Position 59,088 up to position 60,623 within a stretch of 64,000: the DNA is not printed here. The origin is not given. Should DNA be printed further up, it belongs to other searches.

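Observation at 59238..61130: Two-gene ABC-like ATPase + HNH nuclease cassette: Septu-like (PtuA/PtuB) anti-phage candidate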

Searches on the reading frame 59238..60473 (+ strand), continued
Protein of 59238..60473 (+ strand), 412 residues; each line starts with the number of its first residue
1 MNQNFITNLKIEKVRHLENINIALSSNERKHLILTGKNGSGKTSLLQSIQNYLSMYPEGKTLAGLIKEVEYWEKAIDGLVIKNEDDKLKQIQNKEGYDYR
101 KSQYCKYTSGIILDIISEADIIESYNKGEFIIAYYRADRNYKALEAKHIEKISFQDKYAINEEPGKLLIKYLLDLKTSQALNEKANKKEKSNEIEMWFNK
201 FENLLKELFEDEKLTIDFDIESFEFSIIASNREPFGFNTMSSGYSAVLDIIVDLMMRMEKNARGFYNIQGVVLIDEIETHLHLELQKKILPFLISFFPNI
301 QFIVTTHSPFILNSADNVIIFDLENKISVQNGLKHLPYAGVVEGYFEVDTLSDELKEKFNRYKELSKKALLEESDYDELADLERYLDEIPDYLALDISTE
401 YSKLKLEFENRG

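Call 46: predict_structure(alignment_id=A1)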
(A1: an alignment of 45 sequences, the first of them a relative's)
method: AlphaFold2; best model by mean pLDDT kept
length: 412 residues; sequences in the alignment: 45
mean_pLDDT: 79.2   pTM: 0.71
mean pLDDT of the five models: 79.2, 76.6, 75.3, 74.5, 73.4
residues with pLDDT >= 90: 125; 70-90: 198; 50-70: 57; < 50: 32
segments of 3 or more residues with pLDDT < 50: 139-164
pLDDT, mean of each block of 10 residues (from residue 1): 86 93 93 87 92 91 95 92 93 95 95 93 86 70 27 27 55 78 82 83 82 85 79 73 69 72 65 82 77 88 88 86 89 74 57 75 88 88 75 61 82 70
secondary structure, 60 per line:
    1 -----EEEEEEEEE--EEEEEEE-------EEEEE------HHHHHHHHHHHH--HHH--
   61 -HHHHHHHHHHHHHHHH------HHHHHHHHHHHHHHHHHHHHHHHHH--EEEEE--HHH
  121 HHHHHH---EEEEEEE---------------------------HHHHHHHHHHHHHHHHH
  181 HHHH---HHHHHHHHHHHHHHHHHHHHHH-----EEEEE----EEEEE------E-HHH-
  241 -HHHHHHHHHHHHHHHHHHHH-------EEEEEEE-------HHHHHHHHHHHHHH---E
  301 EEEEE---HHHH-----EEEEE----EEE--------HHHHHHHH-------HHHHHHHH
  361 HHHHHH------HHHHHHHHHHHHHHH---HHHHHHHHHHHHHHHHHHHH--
elements in order: E6-14 E17-23 E31-35 H42-53 H62-77 H84-108 E111-115 H118-126 E130-136 H164-184 H188-209 E215-219 E224-228 H242-261 E269-275 H283-296 E300-305 H309-312 E318-322 E327-329 H338-345 H353-366 H373-387 H391-410

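Call 49: fold_search(model_id=the predicted structure, library=pdb)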
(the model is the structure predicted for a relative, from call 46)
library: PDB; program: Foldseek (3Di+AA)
matches with E <= 10: 1337; with E <= 0.001: 206
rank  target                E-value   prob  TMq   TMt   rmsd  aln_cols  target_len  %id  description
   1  9e90_A                1.8e-16  1.00  0.55  0.48  12.7       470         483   19  Ec83 Retron PtuA/PtuB (2-1) complex bound to ATP (released 2025-07-02)
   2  9o4a_A                3.3e-15  1.00  0.54  0.48  12.5       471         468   19  Ec83 Retron PtuAB mutant complex (released 2025-07-02)
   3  9o4a_B                8.1e-15  1.00  0.54  0.48  12.4       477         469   18  Ec83 Retron PtuAB mutant complex (released 2025-07-02)
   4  9e90_C                1.4e-14  1.00  0.54  0.47  13.0       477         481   19  Ec83 Retron PtuA/PtuB (2-1) complex bound to ATP (released 2025-07-02)
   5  9n6b_B                3.9e-14  1.00  0.46  0.38  15.4       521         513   14  Structure of the retron IA complex with HNH nuclease in the "up" orientation (released 2025-04-23)
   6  9n69_B                4.2e-14  1.00  0.47  0.39  14.9       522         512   15  Structure of the retron IA complex with HNH nuclease in the "down" orientation (released 2025-04-23)
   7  8eea_D                5.9e-14  1.00  0.51  0.47  14.1       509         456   15  Structure of E.coli Septu (PtuAB) complex (released 2023-12-27)
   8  9kjx_E                6.2e-14  1.00  0.51  0.42  13.1       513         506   16  Cryo-EM structure of the Retron-Eco7 complex (state 1) (released 2025-11-12)
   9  9nnk_C                7.8e-14  1.00  0.49  0.38  17.7       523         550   16  Cryo-EM structure of Retron-displaced free PtuAB complex, PtuA:PtuB (4:2) (released 2025-10-08)
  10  9e8z_A                8.2e-14  1.00  0.52  0.42  14.2       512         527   18  4-component structure of retron Ec83 (released 2025-07-02)
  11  9kjy_E                9.2e-14  1.00  0.48  0.40  15.9       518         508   16  Cryo-EM structure of the Retron-Eco7 complex (state 2) (released 2025-11-12)
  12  9kk2_E                1.2e-13  1.00  0.52  0.42  12.1       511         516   15  Cryo-EM structure of the Retron-Eco7 complex (state 5) (released 2025-11-12)
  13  9nnb_D                1.2e-13  1.00  0.53  0.45  14.8       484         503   16  Cryo-EM structure of the Retron Ec78 complex, PtuA:PtuB:RT (4:2:1) (released 2025-10-08)
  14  9kjx_C                1.4e-13  1.00  0.45  0.35  16.8       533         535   17  Cryo-EM structure of the Retron-Eco7 complex (state 1) (released 2025-11-12)
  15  9e8z_C                2.0e-13  1.00  0.50  0.39  15.8       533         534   17  4-component structure of retron Ec83 (released 2025-07-02)
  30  8eea_C                2.6e-12  1.00  0.54  0.51  11.7       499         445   15  Structure of E.coli Septu (PtuAB) complex (released 2023-12-27)
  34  8ee4_C                5.1e-12  1.00  0.52  0.53  11.8       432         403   14  Structure of PtuA (released 2024-01-03)
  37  8ee4_D                7.2e-12  1.00  0.52  0.55  10.9       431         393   16  Structure of PtuA (released 2024-01-03)
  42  8eea_B                3.3e-11  1.00  0.50  0.54  12.4       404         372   15  Structure of E.coli Septu (PtuAB) complex (released 2023-12-27)
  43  8ee4_E                3.5e-11  1.00  0.51  0.52  11.9       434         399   16  Structure of PtuA (released 2024-01-03)
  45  8eea_A                4.7e-11  1.00  0.48  0.52  11.8       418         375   15  Structure of E.coli Septu (PtuAB) complex (released 2023-12-27)
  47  8sux_C                6.2e-11  1.00  0.48  0.53  12.8       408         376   14  Structure of E. coli PtuA hexamer (released 2024-01-10)
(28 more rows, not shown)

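Call 53: search_solved_structures(query=window:59238-60473:+, max_evalue=1e-10, show_alignments=5)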
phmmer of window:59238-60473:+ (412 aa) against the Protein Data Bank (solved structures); distinct sequences matched with E-value up to 1e-10: 12.
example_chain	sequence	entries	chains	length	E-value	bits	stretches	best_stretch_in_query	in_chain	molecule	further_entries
9e8z_C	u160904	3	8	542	4.9e-17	65.8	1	230-365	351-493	Retron Ec83 probable ATPase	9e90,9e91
9o4a_A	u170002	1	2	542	3.2e-15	59.8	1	230-365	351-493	Retron Ec83 probable ATPase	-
9kjx_B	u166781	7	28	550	5.4e-15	59.1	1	237-324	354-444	AAA family ATPase | Retron I-A effector PtuA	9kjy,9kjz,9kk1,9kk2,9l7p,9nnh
9vkz_A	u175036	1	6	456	5.5e-15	59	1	236-320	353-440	Retron Ec78 probable ATPase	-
9vh1_D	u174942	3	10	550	8.3e-15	58.4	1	236-320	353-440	Retron Ec78 probable ATPase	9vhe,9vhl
9nnb_C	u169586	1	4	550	1.4e-14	57.7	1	237-324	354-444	Retron I-A effector PtuA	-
9nnk_C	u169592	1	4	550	1.5e-14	57.6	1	237-324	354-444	Retreon I-A effector PtuA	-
22bu_B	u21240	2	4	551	1.7e-14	57.5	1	236-318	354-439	AAA family ATPase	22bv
9u9y_A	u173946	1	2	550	6.5e-14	55.5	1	237-324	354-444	AAA family ATPase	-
22et_E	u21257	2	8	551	2.1e-13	53.8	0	236-318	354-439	PtuA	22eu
9n69_A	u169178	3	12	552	4.4e-13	52.8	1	186-320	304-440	AAA family ATPase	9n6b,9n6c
8ee4_A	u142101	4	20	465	7.9e-11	45.4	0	264-326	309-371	PtuA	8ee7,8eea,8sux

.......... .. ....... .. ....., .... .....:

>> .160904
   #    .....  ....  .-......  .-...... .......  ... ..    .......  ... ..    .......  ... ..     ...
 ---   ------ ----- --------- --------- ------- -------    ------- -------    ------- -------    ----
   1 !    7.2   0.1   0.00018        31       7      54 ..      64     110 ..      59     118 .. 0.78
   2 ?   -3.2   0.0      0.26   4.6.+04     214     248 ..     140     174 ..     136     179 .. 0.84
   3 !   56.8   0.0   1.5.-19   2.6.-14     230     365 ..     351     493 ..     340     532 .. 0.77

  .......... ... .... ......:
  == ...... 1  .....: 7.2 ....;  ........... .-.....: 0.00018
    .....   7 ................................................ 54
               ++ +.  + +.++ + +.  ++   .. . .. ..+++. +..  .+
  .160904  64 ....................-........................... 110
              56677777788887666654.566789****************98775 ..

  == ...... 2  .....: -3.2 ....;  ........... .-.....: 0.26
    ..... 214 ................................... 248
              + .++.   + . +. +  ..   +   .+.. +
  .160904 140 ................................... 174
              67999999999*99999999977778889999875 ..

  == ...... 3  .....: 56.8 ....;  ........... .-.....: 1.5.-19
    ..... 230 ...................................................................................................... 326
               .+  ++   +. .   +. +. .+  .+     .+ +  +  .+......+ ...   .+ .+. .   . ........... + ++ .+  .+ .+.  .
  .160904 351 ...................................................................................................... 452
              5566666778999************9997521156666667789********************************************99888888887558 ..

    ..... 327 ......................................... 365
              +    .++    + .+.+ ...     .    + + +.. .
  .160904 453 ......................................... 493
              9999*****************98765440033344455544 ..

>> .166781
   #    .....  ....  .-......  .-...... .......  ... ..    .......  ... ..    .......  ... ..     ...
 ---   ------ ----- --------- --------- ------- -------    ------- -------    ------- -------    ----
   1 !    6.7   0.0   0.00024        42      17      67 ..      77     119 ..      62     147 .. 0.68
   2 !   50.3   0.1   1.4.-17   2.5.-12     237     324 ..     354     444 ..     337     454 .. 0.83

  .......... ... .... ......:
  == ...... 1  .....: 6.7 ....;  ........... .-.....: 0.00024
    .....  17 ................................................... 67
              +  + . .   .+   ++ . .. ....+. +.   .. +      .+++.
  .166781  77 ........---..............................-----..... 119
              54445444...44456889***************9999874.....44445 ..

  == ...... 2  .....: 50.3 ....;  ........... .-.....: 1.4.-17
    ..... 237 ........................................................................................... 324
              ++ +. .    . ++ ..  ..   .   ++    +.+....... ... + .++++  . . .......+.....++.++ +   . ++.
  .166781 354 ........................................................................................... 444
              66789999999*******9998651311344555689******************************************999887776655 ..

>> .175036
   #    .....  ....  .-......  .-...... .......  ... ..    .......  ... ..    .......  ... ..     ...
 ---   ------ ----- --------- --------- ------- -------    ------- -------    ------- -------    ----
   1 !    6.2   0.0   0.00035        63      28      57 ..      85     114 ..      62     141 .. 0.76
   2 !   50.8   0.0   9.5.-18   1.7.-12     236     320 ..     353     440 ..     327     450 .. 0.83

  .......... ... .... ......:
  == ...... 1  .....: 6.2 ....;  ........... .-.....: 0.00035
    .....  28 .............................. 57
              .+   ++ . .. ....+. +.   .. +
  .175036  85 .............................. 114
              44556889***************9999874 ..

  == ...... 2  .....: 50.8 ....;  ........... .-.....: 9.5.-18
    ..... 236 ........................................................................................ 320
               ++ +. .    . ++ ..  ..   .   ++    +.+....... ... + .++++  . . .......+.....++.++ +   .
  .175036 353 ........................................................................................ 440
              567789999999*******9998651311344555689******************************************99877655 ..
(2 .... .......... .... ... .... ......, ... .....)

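Call 55: find_related_loci(query=A1, collection=viral_contigs, flank=5000)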
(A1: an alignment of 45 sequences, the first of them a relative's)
Query A1 (412 aa) in viral_contigs; peptide patterns used: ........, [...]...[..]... (x = any residue, [..] = any of these).
219 stretches matched a pattern; 10 encode a relative of the query (tblastn E <= 1e-3); 10 distinct loci.
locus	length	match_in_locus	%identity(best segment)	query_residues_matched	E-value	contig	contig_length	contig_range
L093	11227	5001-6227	38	5-406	7e-86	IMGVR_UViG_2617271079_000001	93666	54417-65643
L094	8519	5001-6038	38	5-405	4e-81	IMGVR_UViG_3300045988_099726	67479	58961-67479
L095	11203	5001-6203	36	5-408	3e-75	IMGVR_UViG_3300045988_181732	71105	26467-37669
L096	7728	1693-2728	45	5-405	9e-75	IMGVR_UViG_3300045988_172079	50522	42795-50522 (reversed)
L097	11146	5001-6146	38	3-400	7e-75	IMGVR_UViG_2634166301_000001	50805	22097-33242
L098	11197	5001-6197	37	1-407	4e-75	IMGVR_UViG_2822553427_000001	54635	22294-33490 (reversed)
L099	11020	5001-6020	31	16-355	1e-44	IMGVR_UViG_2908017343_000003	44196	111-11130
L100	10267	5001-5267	30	238-324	3e-6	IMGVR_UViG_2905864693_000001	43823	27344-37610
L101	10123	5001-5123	46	271-311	6e-6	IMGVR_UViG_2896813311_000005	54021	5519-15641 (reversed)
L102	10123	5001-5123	46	271-311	6e-6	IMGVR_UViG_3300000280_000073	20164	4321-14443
